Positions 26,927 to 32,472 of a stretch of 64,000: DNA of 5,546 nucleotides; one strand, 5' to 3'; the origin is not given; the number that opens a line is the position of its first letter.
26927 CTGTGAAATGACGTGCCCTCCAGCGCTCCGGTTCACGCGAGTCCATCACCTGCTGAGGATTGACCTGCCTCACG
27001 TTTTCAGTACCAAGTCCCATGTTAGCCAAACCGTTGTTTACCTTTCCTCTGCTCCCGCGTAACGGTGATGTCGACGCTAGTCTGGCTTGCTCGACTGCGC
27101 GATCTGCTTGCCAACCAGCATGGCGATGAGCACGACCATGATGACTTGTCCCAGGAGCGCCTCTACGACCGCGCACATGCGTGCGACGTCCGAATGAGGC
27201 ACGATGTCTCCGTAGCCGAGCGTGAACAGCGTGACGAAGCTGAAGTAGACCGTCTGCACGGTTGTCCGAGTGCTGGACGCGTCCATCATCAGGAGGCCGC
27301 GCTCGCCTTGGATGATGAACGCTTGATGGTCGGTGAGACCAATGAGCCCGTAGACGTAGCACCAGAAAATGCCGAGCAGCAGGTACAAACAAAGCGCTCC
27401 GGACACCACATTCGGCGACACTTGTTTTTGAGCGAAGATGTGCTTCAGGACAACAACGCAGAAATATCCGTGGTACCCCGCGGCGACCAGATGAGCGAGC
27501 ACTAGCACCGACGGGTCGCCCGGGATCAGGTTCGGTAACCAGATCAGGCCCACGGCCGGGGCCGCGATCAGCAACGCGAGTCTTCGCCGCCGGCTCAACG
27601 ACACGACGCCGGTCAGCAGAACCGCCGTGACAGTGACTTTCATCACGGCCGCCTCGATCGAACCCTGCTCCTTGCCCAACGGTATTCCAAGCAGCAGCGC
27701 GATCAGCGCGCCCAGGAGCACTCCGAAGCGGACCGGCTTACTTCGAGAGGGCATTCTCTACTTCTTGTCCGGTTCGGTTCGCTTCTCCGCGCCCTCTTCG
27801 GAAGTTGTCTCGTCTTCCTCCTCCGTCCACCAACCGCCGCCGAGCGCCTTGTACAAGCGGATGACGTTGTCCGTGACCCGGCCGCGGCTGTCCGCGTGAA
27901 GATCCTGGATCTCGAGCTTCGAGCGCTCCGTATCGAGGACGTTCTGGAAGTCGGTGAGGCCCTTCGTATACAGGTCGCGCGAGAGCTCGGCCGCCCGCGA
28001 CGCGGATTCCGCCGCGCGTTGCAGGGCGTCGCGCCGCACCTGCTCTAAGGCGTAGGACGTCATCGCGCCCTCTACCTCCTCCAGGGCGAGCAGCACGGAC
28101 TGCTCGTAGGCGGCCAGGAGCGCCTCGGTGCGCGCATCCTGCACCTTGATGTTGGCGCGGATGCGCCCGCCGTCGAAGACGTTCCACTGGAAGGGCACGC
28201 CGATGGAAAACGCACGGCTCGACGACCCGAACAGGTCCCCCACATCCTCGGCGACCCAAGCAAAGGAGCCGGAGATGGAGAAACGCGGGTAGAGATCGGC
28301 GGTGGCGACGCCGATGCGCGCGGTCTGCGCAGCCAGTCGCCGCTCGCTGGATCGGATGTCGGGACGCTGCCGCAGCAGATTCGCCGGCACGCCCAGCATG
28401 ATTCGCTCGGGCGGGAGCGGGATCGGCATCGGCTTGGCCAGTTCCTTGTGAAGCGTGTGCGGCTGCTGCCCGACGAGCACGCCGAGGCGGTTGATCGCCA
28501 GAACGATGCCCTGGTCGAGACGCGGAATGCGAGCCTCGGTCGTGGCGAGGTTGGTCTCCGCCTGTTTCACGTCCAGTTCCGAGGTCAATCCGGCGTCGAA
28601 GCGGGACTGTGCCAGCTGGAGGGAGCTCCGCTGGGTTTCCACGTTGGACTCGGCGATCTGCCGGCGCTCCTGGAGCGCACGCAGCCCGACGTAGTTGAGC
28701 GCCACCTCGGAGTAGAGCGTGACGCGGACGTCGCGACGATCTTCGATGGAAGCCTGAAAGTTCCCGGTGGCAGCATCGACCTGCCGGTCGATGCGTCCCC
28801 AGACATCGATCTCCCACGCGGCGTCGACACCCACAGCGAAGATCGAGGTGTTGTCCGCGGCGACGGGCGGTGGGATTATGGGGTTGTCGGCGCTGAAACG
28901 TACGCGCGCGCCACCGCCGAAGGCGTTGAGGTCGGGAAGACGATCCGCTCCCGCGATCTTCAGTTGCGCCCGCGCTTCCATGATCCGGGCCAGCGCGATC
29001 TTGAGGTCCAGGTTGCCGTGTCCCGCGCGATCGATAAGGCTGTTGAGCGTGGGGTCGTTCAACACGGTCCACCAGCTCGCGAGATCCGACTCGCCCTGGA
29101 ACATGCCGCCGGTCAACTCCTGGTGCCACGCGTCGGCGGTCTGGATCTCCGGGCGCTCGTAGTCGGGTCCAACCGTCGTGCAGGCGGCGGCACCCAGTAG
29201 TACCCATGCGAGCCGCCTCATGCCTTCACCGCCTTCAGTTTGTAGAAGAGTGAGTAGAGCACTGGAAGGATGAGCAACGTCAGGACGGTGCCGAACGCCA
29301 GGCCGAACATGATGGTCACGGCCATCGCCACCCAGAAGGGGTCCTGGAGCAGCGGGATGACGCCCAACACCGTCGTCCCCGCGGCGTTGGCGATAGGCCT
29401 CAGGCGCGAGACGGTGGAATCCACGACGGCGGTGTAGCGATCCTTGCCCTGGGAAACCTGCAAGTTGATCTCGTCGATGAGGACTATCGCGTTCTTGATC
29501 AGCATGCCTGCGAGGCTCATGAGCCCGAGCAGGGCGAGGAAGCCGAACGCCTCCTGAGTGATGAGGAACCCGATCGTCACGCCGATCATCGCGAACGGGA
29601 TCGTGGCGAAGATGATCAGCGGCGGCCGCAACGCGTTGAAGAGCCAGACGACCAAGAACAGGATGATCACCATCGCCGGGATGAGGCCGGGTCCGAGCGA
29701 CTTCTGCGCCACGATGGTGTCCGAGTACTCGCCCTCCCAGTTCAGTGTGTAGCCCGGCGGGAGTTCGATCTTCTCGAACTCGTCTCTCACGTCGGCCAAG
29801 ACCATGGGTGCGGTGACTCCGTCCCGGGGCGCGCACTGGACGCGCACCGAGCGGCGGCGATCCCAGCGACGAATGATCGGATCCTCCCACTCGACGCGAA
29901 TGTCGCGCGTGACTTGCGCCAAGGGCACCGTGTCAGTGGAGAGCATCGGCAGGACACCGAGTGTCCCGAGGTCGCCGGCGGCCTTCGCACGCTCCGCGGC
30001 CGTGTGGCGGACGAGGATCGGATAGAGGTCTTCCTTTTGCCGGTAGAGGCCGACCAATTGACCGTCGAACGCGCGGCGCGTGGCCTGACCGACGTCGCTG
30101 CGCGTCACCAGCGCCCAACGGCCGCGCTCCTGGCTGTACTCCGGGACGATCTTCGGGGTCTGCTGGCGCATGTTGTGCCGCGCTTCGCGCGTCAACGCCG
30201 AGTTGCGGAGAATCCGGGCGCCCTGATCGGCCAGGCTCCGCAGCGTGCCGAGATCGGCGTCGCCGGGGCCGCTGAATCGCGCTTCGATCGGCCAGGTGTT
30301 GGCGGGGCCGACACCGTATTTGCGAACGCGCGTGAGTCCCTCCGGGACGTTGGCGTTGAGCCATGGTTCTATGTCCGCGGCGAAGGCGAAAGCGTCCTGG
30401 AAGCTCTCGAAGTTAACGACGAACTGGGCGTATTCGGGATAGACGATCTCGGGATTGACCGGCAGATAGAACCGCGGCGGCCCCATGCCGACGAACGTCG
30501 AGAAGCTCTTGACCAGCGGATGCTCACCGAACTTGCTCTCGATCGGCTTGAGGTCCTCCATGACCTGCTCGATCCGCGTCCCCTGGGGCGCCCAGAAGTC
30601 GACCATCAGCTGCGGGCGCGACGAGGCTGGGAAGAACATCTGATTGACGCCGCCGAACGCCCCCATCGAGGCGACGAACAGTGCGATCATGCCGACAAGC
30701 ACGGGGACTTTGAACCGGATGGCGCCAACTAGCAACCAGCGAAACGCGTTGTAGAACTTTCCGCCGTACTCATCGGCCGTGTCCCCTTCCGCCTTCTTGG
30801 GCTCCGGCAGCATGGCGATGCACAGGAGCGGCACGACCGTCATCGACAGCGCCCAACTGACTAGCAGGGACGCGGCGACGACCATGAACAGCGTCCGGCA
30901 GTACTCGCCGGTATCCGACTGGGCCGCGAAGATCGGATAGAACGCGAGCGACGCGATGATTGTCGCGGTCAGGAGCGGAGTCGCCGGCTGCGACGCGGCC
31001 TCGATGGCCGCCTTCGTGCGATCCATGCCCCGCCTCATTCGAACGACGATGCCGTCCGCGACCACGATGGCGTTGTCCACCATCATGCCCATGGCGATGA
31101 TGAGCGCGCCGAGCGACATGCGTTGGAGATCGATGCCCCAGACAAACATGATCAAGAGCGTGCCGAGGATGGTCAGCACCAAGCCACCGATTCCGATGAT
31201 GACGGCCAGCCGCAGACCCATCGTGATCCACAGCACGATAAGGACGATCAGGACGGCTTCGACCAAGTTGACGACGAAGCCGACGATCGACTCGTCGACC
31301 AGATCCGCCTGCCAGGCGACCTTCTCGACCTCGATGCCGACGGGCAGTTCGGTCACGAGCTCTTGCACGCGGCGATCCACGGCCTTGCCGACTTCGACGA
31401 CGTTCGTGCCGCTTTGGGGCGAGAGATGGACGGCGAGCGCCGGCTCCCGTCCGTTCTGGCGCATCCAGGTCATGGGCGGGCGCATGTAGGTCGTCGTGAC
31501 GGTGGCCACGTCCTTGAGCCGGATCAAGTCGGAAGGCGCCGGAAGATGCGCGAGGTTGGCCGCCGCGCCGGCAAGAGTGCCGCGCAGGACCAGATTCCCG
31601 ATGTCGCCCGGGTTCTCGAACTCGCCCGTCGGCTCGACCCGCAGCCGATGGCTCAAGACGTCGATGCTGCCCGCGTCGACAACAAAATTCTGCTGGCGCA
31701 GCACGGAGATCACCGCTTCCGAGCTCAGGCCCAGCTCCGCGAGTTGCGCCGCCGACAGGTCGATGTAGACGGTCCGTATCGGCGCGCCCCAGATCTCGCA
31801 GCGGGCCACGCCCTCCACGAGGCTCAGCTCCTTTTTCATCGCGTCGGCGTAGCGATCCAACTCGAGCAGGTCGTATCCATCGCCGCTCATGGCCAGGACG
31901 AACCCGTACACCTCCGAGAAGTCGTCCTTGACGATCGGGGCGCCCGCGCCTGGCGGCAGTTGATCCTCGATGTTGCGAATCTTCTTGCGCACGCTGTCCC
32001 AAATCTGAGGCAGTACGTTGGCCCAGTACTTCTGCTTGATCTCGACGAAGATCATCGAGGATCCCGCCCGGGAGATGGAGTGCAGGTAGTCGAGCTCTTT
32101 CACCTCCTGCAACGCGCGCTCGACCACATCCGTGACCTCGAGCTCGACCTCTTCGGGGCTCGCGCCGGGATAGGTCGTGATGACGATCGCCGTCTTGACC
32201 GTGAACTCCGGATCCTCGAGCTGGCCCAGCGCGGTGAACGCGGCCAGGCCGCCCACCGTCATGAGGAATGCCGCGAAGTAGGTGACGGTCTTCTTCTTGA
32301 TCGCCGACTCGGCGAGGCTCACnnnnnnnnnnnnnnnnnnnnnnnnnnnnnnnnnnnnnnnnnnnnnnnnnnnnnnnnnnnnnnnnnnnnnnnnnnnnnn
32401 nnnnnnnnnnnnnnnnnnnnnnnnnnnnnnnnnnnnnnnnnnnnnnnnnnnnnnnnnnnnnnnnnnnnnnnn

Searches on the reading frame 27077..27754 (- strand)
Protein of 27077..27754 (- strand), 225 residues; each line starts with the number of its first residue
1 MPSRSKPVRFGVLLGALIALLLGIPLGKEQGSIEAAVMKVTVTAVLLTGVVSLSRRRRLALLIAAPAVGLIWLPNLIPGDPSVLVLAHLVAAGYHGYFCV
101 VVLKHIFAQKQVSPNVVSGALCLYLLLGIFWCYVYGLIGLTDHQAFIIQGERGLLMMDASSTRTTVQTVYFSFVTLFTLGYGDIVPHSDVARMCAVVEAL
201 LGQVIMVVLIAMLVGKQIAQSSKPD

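Call 34: search_protein_families(library=pfam, proteins=[window:27077-27754:-], max_evalue=0.00001)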
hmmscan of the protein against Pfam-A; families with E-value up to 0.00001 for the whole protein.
window:27077-27754:- (225 aa): 1 family
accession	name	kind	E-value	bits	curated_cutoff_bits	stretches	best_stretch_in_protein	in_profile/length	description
PF07885.22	Ion_trans_2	-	8.7e-15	54.8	22.5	1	145-214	16-74/79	Ion channel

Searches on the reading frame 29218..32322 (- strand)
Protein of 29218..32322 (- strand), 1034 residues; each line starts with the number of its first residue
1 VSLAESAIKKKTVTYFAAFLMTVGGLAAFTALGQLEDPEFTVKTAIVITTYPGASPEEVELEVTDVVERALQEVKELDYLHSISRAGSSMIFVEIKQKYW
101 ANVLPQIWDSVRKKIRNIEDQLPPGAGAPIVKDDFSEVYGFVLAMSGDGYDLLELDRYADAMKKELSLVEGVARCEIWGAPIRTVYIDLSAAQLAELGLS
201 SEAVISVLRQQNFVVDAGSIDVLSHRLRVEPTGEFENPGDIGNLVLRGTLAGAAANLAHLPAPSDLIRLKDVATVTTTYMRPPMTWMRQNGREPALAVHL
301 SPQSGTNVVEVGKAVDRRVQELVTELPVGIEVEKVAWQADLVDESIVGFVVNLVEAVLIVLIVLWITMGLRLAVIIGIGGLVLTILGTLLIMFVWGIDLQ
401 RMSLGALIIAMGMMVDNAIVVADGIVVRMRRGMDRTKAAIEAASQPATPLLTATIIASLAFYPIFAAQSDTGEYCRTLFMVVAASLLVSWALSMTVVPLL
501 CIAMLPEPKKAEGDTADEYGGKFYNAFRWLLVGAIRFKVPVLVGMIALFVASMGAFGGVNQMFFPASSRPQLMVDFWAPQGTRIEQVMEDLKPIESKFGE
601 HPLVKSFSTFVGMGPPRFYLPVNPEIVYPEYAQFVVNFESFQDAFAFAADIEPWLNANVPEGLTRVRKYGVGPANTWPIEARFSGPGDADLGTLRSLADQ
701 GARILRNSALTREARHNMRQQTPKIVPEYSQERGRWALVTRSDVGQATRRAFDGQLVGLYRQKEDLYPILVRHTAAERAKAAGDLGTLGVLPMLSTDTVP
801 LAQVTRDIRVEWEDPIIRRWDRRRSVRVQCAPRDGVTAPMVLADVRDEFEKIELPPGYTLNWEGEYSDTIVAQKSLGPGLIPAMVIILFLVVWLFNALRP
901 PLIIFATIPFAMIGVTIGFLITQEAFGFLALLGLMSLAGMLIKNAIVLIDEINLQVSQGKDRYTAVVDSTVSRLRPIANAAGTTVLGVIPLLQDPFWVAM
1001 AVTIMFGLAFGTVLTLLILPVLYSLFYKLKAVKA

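Call 33: search_protein_families(library=pfam, proteins=[window:29218-32322:-], max_evalue=0.00001)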
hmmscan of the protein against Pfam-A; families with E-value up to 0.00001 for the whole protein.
window:29218-32322:- (1034 aa): 1 family
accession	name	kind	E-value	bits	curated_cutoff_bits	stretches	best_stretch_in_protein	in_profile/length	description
PF00873.25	ACR_tran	-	5.7e-136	455.1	28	1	5-1026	3-1020/1021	AcrB/AcrD/AcrF family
